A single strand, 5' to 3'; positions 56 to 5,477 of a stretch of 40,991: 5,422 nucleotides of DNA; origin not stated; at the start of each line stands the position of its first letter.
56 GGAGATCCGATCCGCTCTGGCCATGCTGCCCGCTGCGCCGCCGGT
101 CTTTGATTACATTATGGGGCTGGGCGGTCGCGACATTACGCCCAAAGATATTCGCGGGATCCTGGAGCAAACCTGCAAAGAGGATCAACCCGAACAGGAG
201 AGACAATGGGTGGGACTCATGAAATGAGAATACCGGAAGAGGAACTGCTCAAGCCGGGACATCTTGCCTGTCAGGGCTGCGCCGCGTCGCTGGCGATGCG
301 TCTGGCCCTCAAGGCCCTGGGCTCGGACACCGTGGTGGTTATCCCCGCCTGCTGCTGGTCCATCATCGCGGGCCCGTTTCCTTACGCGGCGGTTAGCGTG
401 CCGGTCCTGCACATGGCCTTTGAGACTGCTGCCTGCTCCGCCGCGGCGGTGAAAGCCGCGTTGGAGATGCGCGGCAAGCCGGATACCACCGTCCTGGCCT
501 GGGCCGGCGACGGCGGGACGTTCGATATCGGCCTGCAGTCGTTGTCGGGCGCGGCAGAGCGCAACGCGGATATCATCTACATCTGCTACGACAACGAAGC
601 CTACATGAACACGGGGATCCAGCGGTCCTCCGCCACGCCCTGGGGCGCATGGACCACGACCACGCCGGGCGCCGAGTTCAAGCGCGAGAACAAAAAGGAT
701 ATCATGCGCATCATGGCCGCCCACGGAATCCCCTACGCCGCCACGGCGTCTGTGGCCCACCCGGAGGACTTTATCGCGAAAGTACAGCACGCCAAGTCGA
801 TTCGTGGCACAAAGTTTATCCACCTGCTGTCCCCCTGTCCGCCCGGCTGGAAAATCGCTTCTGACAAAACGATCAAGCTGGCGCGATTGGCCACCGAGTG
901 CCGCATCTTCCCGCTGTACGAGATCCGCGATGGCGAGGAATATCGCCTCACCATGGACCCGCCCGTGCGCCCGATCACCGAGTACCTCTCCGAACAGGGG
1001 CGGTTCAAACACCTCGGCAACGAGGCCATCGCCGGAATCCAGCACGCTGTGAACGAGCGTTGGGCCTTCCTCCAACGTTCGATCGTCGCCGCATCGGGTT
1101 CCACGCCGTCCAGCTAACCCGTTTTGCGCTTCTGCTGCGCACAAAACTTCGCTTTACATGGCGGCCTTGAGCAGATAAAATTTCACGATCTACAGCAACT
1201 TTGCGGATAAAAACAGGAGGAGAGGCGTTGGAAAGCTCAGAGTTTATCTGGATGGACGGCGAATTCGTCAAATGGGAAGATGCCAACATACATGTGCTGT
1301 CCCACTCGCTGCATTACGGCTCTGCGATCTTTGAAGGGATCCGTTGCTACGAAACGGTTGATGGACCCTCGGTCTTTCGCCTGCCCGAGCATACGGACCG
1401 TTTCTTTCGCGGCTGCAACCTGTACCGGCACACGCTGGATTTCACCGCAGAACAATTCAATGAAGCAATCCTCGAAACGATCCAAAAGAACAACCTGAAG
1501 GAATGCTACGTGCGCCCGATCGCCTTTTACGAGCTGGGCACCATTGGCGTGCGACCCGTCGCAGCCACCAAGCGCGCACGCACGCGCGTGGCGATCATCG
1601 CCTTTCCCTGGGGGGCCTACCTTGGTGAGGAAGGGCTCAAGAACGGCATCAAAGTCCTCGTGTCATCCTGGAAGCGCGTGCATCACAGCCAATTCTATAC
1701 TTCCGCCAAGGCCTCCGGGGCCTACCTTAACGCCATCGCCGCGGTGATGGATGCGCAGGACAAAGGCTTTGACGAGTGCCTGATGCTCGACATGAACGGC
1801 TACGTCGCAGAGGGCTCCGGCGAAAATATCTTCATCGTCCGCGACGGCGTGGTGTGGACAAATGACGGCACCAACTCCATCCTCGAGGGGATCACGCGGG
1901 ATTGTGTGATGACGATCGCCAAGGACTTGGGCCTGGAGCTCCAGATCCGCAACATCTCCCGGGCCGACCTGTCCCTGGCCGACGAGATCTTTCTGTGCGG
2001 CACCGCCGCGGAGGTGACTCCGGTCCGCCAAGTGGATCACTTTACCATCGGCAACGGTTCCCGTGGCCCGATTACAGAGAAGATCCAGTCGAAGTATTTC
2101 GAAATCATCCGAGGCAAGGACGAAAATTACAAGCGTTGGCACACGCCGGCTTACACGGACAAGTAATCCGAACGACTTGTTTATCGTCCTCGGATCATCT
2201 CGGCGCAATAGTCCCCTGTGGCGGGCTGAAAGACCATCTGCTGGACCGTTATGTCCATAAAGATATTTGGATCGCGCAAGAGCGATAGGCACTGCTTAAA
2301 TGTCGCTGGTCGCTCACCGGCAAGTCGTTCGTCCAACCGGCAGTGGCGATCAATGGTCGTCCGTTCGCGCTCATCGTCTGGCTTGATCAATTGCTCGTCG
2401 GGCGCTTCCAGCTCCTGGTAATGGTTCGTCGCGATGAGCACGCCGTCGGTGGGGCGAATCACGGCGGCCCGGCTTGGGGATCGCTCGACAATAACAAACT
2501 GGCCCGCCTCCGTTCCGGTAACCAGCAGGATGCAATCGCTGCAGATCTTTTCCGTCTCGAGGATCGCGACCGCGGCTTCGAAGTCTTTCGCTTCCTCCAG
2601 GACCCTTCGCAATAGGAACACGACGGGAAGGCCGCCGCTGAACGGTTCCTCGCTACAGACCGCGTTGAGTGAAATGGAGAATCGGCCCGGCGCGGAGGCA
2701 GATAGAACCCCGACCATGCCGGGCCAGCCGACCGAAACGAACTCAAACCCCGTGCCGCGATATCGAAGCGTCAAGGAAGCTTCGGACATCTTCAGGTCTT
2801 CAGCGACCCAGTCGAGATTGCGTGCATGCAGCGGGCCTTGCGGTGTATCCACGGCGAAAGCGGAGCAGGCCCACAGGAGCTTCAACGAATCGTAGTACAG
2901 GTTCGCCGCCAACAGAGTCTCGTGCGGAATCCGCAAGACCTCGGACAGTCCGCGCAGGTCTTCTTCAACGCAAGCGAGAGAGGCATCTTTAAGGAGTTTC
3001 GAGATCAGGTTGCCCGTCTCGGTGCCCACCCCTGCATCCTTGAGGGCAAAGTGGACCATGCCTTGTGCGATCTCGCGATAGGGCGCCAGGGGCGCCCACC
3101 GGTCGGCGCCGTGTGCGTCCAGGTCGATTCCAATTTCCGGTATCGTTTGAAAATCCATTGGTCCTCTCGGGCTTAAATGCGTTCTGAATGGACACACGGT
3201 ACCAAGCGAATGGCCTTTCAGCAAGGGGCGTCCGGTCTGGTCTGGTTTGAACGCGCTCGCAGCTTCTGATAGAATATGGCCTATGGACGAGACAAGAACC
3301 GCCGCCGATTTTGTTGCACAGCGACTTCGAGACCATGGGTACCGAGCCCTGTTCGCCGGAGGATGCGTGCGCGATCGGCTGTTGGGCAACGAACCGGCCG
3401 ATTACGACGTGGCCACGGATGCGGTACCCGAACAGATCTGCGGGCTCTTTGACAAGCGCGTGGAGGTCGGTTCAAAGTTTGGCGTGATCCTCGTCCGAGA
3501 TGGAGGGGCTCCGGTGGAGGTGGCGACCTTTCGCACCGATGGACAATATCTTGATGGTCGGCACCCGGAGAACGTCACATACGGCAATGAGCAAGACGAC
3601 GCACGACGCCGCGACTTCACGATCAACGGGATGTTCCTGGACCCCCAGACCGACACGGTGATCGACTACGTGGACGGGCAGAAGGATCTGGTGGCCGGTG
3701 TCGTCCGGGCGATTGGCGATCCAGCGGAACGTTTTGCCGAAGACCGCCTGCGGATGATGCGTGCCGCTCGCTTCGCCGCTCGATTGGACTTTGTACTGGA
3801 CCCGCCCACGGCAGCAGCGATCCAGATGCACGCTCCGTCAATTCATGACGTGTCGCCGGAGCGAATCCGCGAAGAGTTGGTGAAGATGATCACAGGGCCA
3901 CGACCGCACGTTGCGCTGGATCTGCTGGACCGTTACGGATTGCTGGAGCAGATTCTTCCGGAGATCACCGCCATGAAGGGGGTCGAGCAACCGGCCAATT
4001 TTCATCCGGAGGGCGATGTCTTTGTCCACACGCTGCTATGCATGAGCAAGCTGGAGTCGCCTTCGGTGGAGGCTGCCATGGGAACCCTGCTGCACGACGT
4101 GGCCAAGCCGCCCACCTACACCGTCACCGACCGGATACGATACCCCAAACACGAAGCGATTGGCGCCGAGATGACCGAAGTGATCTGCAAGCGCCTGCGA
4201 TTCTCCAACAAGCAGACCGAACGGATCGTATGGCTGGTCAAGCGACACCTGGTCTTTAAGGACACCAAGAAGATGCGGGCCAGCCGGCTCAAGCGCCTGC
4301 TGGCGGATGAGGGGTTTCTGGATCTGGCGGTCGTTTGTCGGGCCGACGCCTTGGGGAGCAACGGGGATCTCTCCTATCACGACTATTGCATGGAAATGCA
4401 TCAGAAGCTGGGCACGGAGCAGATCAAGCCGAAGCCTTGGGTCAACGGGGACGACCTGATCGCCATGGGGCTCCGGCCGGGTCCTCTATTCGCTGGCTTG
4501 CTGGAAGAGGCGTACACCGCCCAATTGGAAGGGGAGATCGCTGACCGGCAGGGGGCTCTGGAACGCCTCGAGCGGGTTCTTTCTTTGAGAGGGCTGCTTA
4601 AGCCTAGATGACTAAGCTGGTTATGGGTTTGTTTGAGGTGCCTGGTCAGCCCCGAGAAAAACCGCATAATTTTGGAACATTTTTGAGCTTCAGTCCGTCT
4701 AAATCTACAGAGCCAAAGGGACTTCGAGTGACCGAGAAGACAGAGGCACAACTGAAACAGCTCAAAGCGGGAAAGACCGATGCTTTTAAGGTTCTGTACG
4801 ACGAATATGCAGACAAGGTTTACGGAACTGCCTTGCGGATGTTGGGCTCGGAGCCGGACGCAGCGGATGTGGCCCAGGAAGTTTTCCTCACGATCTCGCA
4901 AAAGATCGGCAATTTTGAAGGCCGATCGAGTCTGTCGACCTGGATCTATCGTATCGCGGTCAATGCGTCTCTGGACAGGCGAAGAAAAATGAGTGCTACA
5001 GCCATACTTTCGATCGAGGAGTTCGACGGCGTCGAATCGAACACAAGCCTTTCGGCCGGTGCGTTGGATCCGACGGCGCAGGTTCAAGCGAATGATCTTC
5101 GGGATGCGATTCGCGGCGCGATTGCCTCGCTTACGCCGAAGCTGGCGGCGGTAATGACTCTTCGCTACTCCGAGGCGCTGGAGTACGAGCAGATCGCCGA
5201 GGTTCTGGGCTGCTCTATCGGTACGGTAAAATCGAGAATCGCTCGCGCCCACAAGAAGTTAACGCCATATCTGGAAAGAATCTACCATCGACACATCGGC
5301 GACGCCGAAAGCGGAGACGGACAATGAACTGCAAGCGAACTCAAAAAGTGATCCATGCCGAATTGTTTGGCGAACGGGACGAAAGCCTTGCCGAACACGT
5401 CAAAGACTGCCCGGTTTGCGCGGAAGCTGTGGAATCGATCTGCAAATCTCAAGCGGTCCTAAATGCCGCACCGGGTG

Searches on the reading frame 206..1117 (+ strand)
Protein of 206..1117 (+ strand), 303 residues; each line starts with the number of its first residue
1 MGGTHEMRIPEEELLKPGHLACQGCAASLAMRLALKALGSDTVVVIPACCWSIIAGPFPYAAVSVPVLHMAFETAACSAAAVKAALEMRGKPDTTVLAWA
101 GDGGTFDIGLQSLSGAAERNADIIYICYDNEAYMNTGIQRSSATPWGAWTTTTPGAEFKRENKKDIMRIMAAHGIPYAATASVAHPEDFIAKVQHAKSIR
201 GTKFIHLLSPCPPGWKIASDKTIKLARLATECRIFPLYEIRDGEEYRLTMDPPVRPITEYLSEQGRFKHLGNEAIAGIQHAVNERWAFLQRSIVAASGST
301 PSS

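Call 8: search_protein_families(library=pfam, proteins=[window:206-1117:+], max_evalue=0.01)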
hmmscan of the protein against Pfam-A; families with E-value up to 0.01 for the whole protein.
window:206-1117:+ (303 aa): 1 family
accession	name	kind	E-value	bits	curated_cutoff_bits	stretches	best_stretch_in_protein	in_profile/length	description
PF02775.26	TPP_enzyme_C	-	2.2e-22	79.9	21.9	1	69-206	29-150/151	Thiamine pyrophosphate enzyme, C-terminal TPP binding domain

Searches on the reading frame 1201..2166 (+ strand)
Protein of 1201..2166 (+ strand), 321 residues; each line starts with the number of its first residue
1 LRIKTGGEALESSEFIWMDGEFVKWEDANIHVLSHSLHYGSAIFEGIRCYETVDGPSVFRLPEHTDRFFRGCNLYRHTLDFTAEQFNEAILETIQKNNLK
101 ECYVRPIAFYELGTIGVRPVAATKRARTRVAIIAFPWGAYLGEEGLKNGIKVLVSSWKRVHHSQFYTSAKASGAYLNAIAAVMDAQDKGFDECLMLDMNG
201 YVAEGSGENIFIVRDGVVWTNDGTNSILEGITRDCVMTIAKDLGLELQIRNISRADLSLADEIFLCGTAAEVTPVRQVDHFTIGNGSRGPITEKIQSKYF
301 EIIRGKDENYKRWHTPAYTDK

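Call 8: search_protein_families(library=pfam, proteins=[window:1201-2166:+], max_evalue=0.01)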
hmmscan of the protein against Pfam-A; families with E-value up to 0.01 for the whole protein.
window:1201-2166:+ (321 aa): 1 family
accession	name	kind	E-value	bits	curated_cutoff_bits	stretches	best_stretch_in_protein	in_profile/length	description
PF01063.24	Aminotran_4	-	2.8e-49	168.4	28.5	1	43-278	2-223/223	Amino-transferase class IV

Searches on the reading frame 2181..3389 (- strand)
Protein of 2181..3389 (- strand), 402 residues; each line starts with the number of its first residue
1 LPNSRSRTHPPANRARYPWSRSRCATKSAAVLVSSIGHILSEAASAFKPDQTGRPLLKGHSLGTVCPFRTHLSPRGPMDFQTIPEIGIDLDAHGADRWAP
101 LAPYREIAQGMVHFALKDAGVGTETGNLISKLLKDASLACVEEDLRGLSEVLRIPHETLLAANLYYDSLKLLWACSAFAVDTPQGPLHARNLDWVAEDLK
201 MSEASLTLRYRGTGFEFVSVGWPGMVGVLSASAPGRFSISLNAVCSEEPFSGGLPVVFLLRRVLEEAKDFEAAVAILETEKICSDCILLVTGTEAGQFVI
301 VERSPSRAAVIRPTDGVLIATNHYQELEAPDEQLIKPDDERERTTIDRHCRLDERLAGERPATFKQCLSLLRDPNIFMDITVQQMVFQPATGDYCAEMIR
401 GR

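Call 8: search_protein_families(library=pfam, proteins=[window:2181-3389:-], max_evalue=0.01)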
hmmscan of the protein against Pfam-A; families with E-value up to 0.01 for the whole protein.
window:2181-3389:- (402 aa): 1 family
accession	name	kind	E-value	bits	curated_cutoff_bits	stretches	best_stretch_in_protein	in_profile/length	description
PF03417.21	AAT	-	2.8e-12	47.2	23.2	1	219-344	35-163/225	Acyl-coenzyme A:6-aminopenicillanic acid acyl-transferase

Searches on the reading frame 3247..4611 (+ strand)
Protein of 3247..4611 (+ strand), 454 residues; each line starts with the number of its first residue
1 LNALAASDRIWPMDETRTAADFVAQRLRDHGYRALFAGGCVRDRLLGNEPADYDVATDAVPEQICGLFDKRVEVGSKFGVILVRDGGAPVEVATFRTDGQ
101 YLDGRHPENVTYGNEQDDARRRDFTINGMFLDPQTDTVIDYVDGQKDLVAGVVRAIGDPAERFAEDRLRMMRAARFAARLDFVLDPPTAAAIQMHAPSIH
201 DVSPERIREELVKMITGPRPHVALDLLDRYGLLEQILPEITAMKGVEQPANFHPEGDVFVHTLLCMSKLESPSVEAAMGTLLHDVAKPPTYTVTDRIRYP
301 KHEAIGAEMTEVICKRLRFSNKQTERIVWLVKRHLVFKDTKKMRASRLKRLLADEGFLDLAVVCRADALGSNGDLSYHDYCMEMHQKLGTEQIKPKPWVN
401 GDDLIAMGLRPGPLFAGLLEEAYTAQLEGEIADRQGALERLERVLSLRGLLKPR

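Call 8: search_protein_families(library=pfam, proteins=[window:3247-4611:+], max_evalue=0.01)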
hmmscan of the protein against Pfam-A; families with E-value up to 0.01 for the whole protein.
window:3247-4611:+ (454 aa): 4 families
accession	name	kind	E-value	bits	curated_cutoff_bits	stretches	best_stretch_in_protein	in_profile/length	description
PF01743.26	PolyA_pol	-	2.9e-34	118.6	23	1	36-154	3-126/126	Poly A polymerase head domain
PF12627.12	PolyA_pol_RNAbd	-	3.3e-20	72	22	1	181-242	1-62/64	Probable RNA and SrmB- binding site of polymerase A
PF01966.28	HD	-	2.5e-08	34.6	22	1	275-369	26-113/116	HD domain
PF13735.12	tRNA_NucTran2_2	-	0.00094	19.6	27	1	310-439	24-146/149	tRNA nucleotidyltransferase domain 2 putative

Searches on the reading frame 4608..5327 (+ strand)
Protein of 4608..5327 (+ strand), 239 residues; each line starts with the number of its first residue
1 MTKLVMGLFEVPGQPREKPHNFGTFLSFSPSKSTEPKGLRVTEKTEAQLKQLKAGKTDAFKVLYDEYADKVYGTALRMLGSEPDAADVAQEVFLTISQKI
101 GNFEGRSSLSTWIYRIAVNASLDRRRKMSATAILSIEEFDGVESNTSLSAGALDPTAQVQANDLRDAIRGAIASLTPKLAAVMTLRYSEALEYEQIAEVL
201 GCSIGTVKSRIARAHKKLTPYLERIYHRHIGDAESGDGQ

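Call 8: search_protein_families(library=pfam, proteins=[window:4608-5327:+], max_evalue=0.01)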
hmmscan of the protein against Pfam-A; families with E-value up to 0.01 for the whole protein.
window:4608-5327:+ (239 aa): 4 families
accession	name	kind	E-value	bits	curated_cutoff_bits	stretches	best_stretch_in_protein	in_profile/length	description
PF04542.20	Sigma70_r2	-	1e-17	64.1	24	1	63-127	1-67/71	Sigma-70 region 2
PF08281.18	Sigma70_r4_2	-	3.5e-15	55.8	25.7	1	166-218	2-54/54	Sigma-70, region 4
PF04545.22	Sigma70_r4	-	9.9e-12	44.6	24.1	1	171-218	1-48/50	Sigma-70, region 4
PF07638.17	Sigma70_ECF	-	5.5e-05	23.6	21.1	1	49-218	8-179/185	ECF sigma factor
